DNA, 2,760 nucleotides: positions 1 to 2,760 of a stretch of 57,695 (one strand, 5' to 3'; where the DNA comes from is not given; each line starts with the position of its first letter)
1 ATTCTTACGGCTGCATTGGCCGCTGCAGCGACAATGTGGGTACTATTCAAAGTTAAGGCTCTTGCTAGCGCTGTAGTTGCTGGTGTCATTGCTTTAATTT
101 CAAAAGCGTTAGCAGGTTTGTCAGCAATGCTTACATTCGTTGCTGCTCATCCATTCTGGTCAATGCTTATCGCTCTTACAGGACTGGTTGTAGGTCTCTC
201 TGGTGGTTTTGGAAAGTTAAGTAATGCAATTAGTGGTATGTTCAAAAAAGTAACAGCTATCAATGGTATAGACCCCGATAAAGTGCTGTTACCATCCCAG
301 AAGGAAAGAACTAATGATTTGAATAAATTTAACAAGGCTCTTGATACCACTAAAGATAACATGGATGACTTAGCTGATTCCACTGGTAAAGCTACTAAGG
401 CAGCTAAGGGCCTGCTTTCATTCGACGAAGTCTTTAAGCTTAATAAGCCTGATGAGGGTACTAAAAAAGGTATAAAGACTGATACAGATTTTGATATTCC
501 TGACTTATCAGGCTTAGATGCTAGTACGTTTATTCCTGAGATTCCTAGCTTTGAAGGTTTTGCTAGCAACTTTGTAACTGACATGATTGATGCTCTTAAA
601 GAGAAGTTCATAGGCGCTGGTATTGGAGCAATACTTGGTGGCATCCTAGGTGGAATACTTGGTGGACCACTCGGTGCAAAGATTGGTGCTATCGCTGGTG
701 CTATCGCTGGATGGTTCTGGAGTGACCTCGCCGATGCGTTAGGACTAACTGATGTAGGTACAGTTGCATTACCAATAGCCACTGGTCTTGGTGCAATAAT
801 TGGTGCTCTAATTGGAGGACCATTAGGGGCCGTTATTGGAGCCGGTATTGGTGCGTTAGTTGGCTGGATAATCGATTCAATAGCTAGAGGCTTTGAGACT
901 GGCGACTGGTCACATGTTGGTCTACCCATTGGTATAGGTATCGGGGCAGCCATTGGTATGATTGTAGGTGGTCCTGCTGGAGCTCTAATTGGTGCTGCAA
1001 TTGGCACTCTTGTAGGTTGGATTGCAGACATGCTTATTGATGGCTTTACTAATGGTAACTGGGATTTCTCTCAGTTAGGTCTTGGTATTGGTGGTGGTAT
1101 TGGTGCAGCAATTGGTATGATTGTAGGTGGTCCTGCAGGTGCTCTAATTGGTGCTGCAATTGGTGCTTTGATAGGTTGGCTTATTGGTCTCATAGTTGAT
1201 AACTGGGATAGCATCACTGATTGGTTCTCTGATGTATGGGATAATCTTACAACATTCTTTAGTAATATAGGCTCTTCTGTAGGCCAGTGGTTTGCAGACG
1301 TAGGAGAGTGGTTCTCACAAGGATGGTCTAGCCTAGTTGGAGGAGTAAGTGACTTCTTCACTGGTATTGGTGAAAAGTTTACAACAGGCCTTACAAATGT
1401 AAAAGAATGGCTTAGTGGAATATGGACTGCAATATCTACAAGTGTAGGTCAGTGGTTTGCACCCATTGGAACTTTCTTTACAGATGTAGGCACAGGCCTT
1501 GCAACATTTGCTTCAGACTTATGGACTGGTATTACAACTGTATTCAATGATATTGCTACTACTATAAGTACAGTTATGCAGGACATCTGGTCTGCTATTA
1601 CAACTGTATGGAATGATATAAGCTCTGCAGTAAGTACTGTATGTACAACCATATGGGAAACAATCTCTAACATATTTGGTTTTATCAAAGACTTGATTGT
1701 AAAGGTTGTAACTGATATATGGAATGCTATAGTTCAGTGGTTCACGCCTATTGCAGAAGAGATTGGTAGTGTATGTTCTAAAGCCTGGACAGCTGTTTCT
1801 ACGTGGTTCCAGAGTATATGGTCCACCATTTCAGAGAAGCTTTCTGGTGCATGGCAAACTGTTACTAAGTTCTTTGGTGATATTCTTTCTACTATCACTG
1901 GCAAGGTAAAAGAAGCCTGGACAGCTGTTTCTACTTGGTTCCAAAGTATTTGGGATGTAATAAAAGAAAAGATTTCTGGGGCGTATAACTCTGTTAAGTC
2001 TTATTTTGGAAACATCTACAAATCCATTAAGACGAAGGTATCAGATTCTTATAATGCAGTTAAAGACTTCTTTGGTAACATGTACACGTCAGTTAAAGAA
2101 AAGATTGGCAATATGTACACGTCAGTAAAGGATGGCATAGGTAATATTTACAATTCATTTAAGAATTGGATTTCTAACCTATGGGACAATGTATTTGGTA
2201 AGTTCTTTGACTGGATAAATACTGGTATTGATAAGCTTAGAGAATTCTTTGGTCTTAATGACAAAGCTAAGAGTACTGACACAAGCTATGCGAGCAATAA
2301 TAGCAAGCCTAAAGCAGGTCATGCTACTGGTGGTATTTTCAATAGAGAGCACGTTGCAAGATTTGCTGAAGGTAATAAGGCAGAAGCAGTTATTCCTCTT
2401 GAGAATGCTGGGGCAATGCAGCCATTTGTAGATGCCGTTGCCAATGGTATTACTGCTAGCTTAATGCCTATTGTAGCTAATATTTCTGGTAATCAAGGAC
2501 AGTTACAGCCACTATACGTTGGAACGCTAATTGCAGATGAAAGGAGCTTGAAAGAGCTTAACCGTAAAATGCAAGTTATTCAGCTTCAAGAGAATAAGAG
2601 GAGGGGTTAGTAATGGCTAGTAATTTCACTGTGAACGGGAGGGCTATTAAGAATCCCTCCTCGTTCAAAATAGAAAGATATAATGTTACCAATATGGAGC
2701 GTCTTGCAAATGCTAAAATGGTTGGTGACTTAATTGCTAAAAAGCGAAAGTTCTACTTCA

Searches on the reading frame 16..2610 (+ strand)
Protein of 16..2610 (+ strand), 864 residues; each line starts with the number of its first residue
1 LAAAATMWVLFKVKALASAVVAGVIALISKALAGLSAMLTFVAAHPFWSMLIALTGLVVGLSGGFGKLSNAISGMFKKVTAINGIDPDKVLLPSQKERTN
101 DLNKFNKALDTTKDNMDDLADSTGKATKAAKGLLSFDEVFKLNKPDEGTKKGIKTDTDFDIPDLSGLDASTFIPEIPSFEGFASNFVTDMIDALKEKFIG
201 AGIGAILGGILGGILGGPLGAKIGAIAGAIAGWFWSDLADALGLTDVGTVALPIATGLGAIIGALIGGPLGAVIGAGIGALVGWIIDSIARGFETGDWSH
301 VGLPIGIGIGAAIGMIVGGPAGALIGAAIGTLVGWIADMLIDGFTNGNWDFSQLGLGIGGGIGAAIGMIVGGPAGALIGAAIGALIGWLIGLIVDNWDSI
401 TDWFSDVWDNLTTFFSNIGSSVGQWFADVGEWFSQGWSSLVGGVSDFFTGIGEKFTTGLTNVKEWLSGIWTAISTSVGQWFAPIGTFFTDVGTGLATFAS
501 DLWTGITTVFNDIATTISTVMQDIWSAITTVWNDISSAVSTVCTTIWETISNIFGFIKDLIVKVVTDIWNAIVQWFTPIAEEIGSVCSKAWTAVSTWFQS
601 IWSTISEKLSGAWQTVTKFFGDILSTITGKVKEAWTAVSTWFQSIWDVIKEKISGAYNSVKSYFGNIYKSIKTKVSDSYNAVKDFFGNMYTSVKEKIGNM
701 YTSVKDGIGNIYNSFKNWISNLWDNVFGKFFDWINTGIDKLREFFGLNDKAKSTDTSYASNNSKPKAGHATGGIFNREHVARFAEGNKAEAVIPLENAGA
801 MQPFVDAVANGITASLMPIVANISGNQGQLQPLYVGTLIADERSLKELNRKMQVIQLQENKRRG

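Call 23: search_protein_families(library=pfam, proteins=[window:16-2610:+], max_evalue=0.01)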
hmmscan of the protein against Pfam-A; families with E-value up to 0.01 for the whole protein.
window:16-2610:+ (864 aa): 7 families
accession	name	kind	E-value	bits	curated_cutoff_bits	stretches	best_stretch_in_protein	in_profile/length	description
PF13441.11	Gly-zipper_YMGG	-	1.6e-18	66.6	28.9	4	255-286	10-42/45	YMGG-like Gly-zipper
PF13488.11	Gly-zipper_Omp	-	5.2e-12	45.9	25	2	355-391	2-39/46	Glycine zipper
PF04513.17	Baculo_PEP_C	-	8.2e-11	42.6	38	1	460-572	19-134/140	Baculovirus polyhedron envelope protein, PEP, C terminus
PF23854.1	DUF7217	-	0.00042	20.5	29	0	585-655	126-195/238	Domain of unknown function (DUF7217)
PF05388.16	Carbpep_Y_N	-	0.00052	20.8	25.8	0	603-656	53-105/127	Carboxypeptidase Y pro-peptide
PF13436.11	Gly-zipper_OmpA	-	0.0033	17.6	27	0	199-233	6-41/44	Glycine-zipper domain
PF05433.20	Rick_17kDa_Anti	-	0.0091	16.3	24.2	0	199-232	1-35/43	Glycine zipper 2TM domain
